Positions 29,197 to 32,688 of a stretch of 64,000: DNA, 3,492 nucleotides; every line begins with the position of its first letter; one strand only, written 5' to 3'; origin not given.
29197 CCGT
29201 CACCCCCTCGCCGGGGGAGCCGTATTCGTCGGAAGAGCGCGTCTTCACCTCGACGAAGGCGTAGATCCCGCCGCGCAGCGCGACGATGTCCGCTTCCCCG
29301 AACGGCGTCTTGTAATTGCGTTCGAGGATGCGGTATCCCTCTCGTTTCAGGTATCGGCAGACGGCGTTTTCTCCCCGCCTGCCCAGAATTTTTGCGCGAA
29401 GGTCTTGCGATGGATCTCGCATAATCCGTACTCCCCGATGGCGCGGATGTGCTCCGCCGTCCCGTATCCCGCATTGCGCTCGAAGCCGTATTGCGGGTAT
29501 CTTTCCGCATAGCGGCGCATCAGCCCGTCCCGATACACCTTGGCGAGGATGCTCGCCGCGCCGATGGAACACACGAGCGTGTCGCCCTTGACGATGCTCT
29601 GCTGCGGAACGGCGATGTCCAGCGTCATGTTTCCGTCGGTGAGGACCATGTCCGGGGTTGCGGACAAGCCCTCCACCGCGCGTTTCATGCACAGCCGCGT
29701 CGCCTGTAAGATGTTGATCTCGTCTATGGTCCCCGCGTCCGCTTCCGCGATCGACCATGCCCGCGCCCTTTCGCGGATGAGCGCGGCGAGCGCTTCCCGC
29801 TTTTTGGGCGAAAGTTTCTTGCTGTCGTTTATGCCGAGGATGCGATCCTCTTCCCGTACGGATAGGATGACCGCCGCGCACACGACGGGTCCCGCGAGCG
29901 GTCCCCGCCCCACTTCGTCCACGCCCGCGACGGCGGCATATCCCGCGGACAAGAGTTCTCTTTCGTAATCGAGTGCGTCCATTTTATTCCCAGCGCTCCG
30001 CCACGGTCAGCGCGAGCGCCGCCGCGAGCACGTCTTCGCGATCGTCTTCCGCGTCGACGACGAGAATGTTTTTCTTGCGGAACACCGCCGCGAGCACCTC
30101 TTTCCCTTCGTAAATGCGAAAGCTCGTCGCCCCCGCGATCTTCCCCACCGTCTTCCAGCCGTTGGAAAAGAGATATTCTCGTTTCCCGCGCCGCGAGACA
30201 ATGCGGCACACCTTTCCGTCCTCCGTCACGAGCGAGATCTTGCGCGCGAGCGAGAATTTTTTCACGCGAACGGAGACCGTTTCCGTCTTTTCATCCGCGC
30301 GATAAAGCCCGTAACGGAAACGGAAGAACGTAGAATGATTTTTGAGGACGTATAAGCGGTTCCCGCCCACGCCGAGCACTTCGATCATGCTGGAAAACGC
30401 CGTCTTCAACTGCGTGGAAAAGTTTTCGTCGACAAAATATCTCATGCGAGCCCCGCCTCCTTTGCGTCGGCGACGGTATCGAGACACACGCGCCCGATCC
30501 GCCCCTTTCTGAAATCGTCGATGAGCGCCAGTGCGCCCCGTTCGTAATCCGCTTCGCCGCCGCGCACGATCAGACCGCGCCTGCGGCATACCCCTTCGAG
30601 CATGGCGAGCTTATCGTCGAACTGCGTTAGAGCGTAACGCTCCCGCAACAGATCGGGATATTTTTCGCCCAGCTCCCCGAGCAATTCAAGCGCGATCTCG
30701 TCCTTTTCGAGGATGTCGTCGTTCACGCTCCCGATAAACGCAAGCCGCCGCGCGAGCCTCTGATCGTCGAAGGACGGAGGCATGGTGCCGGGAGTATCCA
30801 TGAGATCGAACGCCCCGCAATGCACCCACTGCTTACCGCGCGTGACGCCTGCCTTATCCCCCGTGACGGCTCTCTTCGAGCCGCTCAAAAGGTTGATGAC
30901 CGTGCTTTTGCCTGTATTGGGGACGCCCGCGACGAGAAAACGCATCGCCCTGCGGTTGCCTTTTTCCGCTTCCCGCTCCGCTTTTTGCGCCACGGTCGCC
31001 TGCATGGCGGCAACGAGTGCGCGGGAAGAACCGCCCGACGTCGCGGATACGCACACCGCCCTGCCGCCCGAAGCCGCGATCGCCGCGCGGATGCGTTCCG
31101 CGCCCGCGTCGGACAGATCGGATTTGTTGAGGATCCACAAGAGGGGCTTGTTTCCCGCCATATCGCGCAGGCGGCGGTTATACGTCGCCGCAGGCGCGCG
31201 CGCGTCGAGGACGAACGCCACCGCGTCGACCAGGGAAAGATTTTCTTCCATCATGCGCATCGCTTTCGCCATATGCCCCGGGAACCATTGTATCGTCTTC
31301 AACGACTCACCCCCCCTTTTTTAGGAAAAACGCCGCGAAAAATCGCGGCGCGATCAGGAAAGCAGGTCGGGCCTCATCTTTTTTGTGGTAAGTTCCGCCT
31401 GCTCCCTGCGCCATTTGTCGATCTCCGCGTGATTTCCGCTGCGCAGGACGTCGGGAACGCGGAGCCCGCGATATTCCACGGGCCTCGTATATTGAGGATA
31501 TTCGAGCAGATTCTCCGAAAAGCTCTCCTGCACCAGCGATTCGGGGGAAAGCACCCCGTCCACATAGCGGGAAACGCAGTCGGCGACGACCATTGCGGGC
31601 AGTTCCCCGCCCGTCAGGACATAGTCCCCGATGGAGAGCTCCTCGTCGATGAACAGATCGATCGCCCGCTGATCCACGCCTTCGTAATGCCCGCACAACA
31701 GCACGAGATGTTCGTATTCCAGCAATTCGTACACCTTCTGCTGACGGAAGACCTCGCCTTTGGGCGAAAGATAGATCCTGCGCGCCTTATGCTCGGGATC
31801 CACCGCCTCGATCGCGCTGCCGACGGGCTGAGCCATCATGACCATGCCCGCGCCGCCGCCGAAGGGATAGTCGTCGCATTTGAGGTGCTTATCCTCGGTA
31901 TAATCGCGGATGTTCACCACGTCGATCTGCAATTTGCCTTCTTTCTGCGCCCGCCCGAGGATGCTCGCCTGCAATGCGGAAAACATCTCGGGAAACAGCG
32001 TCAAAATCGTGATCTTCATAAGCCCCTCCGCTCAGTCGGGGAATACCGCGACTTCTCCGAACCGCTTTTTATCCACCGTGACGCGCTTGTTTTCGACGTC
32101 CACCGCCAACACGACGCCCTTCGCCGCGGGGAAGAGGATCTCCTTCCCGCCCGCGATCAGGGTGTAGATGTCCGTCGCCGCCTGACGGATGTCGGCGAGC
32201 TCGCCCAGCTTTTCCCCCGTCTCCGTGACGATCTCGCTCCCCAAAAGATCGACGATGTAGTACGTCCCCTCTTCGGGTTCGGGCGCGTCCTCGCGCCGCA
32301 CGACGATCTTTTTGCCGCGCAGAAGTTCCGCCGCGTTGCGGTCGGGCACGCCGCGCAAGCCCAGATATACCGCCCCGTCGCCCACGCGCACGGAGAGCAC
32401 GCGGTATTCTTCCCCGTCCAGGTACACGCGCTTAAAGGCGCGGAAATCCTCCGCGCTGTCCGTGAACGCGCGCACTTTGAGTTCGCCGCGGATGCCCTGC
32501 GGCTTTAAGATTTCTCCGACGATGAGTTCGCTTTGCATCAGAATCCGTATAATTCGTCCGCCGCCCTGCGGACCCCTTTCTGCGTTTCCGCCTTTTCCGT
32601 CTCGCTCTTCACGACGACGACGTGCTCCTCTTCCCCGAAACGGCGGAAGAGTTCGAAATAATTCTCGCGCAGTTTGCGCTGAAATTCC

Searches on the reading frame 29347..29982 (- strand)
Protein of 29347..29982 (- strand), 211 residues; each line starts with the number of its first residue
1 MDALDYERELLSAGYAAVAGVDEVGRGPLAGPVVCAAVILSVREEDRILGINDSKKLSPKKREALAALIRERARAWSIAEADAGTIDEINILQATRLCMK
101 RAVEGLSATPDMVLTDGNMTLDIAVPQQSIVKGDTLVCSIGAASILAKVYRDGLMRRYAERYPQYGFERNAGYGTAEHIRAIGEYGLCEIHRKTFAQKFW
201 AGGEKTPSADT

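Call 15: search_protein_families(library=pfam, proteins=[window:29347-29982:-], max_evalue=0.001)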
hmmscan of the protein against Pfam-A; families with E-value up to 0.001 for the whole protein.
window:29347-29982:- (211 aa): 1 family
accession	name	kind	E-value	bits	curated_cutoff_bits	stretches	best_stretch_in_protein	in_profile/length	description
PF01351.25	RNase_HII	-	7.3e-42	144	25.8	1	19-197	1-198/199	Ribonuclease HII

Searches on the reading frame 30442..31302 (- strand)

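Call 15: search_protein_families(library=pfam, proteins=[window:30442-31302:-], max_evalue=0.001)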
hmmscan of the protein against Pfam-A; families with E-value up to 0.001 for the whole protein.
window:30442-31302:- (286 aa): 2 families
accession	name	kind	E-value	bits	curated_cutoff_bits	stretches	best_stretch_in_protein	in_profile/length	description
PF01926.29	MMR_HSR1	-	4.2e-14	53.1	21.9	1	123-184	3-67/113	50S ribosome-binding GTPase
PF02421.24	FeoB_N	-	1.9e-06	27.9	27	1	122-174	3-58/156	Ferrous iron transport protein B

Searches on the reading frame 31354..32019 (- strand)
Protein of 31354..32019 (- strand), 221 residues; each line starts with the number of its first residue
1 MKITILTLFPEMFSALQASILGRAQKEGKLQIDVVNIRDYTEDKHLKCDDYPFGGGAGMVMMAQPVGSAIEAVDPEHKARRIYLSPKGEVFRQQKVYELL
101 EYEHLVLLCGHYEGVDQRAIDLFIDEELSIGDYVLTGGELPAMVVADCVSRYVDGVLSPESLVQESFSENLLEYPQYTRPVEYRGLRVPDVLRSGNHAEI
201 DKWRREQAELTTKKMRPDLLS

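Call 15: search_protein_families(library=pfam, proteins=[window:31354-32019:-], max_evalue=0.001)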
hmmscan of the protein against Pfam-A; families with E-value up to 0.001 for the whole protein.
window:31354-32019:- (221 aa): 1 family
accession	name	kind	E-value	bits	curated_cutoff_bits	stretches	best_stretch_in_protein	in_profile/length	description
PF01746.26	tRNA_m1G_MT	-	2.3e-63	213.9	27.3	1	22-217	2-195/195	tRNA (Guanine-1)-methyltransferase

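Call 90: find_homologous_proteins(query=window:31357-32019:-, max_evalue=1e-30)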
Query window:31357-32019:- (221 aa): 8000 proteins with E <= 1e-30 among 8000 candidates; the best 120 are listed.
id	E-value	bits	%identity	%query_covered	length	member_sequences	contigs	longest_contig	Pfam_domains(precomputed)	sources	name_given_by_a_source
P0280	3.1e-143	493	100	100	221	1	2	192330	PF01746.27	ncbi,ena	-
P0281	1.1e-142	491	100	100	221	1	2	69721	PF01746.27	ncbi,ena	-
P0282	1.5e-142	490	99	100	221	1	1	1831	PF01746.27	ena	-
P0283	5.4e-142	488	99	100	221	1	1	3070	PF01746.27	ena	-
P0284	7.6e-142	488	99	100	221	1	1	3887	PF01746.27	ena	-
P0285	1.5e-141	487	98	100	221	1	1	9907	PF01746.27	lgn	-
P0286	2.0e-141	487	98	100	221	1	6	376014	PF01746.27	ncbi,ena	-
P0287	2.6e-141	486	98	100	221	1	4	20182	PF01746.27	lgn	-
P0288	2.8e-141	486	98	100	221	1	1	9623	PF01746.27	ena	-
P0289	5.3e-141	485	98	100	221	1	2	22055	PF01746.27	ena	-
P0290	6.7e-141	485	97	100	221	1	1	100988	PF01746.27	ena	-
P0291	4.5e-138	476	96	100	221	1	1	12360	PF01746.27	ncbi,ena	-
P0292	1.6e-137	474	96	100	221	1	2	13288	PF01746.27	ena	-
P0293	1.7e-129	448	89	100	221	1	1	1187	PF01746.27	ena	-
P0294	2.3e-129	447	89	100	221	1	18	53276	PF01746.27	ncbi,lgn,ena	-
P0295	2.4e-129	447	90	100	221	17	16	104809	PF01746.27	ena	-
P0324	1.5e-127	441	88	100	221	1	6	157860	PF01746.27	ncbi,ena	-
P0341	5.4e-127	439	88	100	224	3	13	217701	PF01746.27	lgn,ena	-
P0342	5.5e-127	439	87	100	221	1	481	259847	PF01746.27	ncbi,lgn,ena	-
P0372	2.7e-126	437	87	100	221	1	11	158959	PF01746.27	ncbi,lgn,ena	-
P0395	9.5e-126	435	88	100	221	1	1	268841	PF01746.27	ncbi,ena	-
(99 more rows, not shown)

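Call 91: find_encoding_contigs(protein=P0295, flank=10000, max_places=1)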
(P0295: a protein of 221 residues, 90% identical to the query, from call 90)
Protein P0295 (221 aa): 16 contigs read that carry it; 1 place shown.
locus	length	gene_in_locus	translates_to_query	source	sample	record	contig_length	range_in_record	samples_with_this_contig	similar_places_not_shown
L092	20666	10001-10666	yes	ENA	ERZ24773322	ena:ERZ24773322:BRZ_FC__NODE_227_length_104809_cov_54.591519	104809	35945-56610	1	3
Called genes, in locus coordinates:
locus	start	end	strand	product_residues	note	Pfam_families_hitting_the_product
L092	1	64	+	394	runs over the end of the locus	PF01808:AICARFT_IMPCHas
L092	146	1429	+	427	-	PF02844:GARS_N, PF01071:GARS_A, PF02786:CPSase_L_D2, PF02843:GARS_C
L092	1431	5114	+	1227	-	PF18072:FGAR-AT_linker, PF02769:AIRS_C, PF13507:GATase_5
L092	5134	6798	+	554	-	PF01268:FTHFS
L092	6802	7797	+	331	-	PF00730:HhH-GPD, PF14815:NUDIX_4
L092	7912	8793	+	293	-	PF02645:DegV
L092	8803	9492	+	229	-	PF01712:dNK (weak), PF02223:Thymidylate_kin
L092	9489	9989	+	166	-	PF01782:RimM, PF05239:PRC, PF24986:PRC_RimM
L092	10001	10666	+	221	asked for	PF01746:tRNA_m1G_MT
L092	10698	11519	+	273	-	PF01926:MMR_HSR1, PF02421:FeoB_N (weak)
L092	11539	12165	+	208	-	PF01351:RNase_HII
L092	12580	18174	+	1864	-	PF13195:DUF4011, PF13086:AAA_11, PF13604:AAA_30 (faint), PF13245:AAA_19 (faint), PF13086:AAA_11, PF13087:AAA_12, PF18741:MTES_1575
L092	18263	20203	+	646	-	PF03772:Competence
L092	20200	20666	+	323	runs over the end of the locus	PF21694:DNA_pol3_delta_C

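Call 92: find_encoding_contigs(protein=P0324, flank=10000, max_places=1)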
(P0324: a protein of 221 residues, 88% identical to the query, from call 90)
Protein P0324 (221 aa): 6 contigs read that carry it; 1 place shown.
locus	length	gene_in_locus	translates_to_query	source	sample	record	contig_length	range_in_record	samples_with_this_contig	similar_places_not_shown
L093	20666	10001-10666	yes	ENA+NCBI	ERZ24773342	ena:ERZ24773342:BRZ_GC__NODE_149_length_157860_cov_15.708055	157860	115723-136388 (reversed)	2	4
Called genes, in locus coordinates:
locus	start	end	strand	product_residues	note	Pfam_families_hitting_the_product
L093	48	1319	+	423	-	PF02844:GARS_N, PF01071:GARS_A, PF02786:CPSase_L_D2, PF02843:GARS_C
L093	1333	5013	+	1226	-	PF18072:FGAR-AT_linker, PF00586:AIRS (faint), PF02769:AIRS_C, PF13507:GATase_5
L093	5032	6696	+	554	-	PF01268:FTHFS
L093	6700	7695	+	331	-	PF00730:HhH-GPD, PF00633:HHH (faint), PF14815:NUDIX_4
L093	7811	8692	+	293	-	PF02645:DegV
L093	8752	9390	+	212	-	PF01712:dNK (faint), PF02223:Thymidylate_kin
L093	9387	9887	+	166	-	PF01782:RimM, PF05239:PRC, PF24986:PRC_RimM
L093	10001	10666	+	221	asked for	PF01746:tRNA_m1G_MT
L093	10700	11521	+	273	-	PF01926:MMR_HSR1, PF02421:FeoB_N (weak)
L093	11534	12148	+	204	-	PF01351:RNase_HII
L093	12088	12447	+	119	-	PF02021:UPF0102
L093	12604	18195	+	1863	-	PF13195:DUF4011, PF13086:AAA_11, PF13604:AAA_30 (faint), PF13245:AAA_19 (faint), PF13086:AAA_11, PF13087:AAA_12, PF18741:MTES_1575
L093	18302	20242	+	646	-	PF03772:Competence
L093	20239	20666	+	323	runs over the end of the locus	PF21694:DNA_pol3_delta_C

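Call 93: find_encoding_contigs(protein=P0341, flank=10000, max_places=1)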
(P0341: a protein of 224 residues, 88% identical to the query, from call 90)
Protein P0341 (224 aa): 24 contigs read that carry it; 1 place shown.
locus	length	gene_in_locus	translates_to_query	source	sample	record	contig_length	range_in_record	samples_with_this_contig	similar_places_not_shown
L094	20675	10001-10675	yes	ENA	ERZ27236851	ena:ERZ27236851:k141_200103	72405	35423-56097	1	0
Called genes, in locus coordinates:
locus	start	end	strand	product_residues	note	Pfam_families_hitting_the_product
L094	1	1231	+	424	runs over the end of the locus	PF02844:GARS_N, PF01071:GARS_A, PF02786:CPSase_L_D2, PF02843:GARS_C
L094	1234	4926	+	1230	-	PF18072:FGAR-AT_linker, PF00586:AIRS (faint), PF02769:AIRS_C, PF13507:GATase_5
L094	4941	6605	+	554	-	PF01268:FTHFS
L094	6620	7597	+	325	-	PF00730:HhH-GPD, PF14815:NUDIX_4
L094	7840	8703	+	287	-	PF02645:DegV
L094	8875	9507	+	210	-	PF01712:dNK (faint), PF02223:Thymidylate_kin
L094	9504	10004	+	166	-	PF01782:RimM, PF05239:PRC (weak), PF24986:PRC_RimM (weak)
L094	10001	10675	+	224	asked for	PF01746:tRNA_m1G_MT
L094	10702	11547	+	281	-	PF01926:MMR_HSR1, PF02421:FeoB_N (weak)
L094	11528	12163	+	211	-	PF01351:RNase_HII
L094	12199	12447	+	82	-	PF02021:UPF0102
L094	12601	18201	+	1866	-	PF13195:DUF4011, PF04851:ResIII (faint), PF13086:AAA_11, PF13245:AAA_19 (faint), PF13604:AAA_30 (faint), PF13086:AAA_11, PF13087:AAA_12, PF18741:MTES_1575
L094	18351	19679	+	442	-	PF02386:TrkH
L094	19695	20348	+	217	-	PF02254:TrkA_N, PF02080:TrkA_C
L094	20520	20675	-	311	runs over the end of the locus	PF01116:F_bP_aldolase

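Call 94: find_encoding_contigs(protein=P0342, flank=10000, max_places=1)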
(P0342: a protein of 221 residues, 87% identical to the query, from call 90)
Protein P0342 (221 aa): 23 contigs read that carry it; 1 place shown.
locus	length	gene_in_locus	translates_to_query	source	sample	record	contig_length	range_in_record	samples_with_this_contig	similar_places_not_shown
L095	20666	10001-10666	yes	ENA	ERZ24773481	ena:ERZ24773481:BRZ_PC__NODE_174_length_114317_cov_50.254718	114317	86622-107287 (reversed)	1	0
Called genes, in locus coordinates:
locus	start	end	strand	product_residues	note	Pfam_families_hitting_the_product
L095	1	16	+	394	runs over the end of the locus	PF01808:AICARFT_IMPCHas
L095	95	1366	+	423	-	PF02844:GARS_N, PF01071:GARS_A, PF02786:CPSase_L_D2, PF02843:GARS_C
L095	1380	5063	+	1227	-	PF18072:FGAR-AT_linker, PF00586:AIRS (faint), PF02769:AIRS_C, PF13507:GATase_5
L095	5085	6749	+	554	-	PF01268:FTHFS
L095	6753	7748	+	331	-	PF00730:HhH-GPD, PF14815:NUDIX_4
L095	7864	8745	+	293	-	PF02645:DegV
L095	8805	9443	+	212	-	PF25199:nSTAND_NTPase5 (weak), PF01712:dNK (weak), PF02223:Thymidylate_kin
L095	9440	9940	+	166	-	PF01782:RimM, PF05239:PRC, PF24986:PRC_RimM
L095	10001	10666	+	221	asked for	PF01746:tRNA_m1G_MT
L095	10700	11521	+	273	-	PF01926:MMR_HSR1, PF02421:FeoB_N (weak)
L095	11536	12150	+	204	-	PF01351:RNase_HII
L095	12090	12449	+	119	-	PF02021:UPF0102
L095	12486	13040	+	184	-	PF00583:Acetyltransf_1, PF13508:Acetyltransf_7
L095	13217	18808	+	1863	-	PF13195:DUF4011, PF13086:AAA_11, PF13604:AAA_30 (faint), PF13245:AAA_19 (faint), PF13086:AAA_11, PF13087:AAA_12, PF18741:MTES_1575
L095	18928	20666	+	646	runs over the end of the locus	PF03772:Competence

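Call 95: find_encoding_contigs(protein=P0372, flank=10000, max_places=1)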
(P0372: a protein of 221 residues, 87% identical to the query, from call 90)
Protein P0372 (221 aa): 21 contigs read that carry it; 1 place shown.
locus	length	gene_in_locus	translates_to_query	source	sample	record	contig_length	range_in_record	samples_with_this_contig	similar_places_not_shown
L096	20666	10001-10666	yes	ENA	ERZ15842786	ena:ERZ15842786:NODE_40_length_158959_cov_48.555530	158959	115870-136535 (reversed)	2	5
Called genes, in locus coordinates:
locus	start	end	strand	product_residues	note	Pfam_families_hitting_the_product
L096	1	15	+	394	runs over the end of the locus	PF01808:AICARFT_IMPCHas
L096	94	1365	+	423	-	PF02844:GARS_N, PF01071:GARS_A, PF02786:CPSase_L_D2, PF02843:GARS_C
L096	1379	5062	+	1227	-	PF18072:FGAR-AT_linker, PF00586:AIRS (faint), PF02769:AIRS_C, PF13507:GATase_5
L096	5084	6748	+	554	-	PF01268:FTHFS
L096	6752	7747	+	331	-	PF00730:HhH-GPD, PF14815:NUDIX_4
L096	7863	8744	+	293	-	PF02645:DegV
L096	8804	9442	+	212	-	PF25199:nSTAND_NTPase5 (weak), PF01712:dNK (faint), PF02223:Thymidylate_kin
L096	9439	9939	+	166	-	PF01782:RimM, PF05239:PRC, PF24986:PRC_RimM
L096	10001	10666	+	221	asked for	PF01746:tRNA_m1G_MT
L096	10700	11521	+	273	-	PF01926:MMR_HSR1, PF02421:FeoB_N (weak)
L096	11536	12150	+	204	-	PF01351:RNase_HII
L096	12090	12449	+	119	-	PF02021:UPF0102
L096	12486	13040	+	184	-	PF00583:Acetyltransf_1, PF13508:Acetyltransf_7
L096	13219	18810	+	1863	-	PF13195:DUF4011, PF13086:AAA_11, PF13604:AAA_30 (faint), PF13245:AAA_19 (faint), PF13086:AAA_11, PF13087:AAA_12, PF18741:MTES_1575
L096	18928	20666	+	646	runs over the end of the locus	PF03772:Competence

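Call 96: find_encoding_contigs(protein=P0395, flank=10000, max_places=1)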
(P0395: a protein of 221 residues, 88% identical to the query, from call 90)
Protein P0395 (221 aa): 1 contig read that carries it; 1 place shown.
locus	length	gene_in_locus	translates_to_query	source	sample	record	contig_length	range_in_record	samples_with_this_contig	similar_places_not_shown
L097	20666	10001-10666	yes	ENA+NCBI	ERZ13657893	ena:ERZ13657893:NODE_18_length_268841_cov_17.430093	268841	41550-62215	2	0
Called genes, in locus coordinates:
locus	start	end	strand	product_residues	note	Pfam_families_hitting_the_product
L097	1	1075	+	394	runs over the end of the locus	PF01808:AICARFT_IMPCHas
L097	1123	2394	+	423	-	PF02844:GARS_N, PF01071:GARS_A, PF02786:CPSase_L_D2, PF02222:ATP-grasp (faint), PF02843:GARS_C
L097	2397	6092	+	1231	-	PF18072:FGAR-AT_linker, PF00586:AIRS (faint), PF02769:AIRS_C, PF13507:GATase_5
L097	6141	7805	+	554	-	PF01268:FTHFS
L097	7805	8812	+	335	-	PF00730:HhH-GPD, PF14815:NUDIX_4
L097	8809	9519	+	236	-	PF01712:dNK (weak), PF02223:Thymidylate_kin, PF13207:AAA_17 (faint)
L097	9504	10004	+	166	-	PF01782:RimM, PF05239:PRC (weak), PF24986:PRC_RimM (weak)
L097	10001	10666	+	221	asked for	PF01746:tRNA_m1G_MT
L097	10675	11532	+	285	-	PF01926:MMR_HSR1, PF02421:FeoB_N (weak)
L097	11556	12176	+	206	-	PF01351:RNase_HII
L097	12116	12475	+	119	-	PF02021:UPF0102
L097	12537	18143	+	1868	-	PF13195:DUF4011, PF13086:AAA_11, PF13604:AAA_30 (faint), PF01443:Viral_helicase1 (faint), PF13245:AAA_19 (faint), PF13086:AAA_11, PF13087:AAA_12, PF18741:MTES_1575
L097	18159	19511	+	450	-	PF02386:TrkH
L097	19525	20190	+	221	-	PF02254:TrkA_N, PF02080:TrkA_C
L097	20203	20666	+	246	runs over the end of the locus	PF01841:Transglut_core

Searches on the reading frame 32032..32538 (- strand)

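Call 15: search_protein_families(library=pfam, proteins=[window:32032-32538:-], max_evalue=0.001)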
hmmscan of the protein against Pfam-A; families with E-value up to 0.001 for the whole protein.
window:32032-32538:- (168 aa): 3 families
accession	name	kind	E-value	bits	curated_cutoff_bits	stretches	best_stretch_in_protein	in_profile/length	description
PF01782.24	RimM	-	1.6e-19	70.4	23.5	1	7-84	2-84/84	RimM N-terminal domain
PF05239.21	PRC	-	1e-10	41.9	21.2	1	91-157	2-73/78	PRC-barrel domain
PF24986.1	PRC_RimM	-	4.7e-09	36.2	27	1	96-156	2-64/69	RimM PRC barrel domain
